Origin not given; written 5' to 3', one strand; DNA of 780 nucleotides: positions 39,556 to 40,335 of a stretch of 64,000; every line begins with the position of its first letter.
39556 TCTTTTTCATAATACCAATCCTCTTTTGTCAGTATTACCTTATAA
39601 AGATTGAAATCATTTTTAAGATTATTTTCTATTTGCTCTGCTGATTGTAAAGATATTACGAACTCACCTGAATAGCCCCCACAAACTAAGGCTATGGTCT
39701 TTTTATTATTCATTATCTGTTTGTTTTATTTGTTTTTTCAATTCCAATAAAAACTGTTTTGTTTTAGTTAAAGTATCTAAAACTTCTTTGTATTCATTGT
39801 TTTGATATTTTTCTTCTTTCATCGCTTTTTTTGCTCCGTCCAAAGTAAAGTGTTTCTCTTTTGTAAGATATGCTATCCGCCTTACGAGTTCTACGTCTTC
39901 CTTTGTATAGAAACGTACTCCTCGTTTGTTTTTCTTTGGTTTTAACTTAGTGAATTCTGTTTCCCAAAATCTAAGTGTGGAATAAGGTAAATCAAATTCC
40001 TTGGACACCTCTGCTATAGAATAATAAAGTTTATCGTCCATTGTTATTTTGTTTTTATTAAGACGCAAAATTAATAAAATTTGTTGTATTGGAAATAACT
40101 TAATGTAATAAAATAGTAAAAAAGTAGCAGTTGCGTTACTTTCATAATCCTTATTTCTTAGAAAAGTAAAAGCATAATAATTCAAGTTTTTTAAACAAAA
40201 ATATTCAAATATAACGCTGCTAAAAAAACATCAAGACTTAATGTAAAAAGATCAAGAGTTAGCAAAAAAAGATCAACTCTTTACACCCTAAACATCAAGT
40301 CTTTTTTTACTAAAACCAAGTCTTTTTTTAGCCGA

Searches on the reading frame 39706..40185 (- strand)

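Call 37: search_protein_families(library=pfam, proteins=[window:39706-40185:-], max_evalue=0.00001)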
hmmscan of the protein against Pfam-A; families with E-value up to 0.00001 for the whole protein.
window:39706-40185:- (159 aa): 2 families
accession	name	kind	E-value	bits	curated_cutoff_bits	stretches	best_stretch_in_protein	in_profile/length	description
PF13411.12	MerR_1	-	2.1e-20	73.1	21.6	1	55-124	1-68/69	MerR HTH family regulatory protein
PF00376.29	MerR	-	1.2e-06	28.6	28.2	1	56-93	1-38/38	MerR family regulatory protein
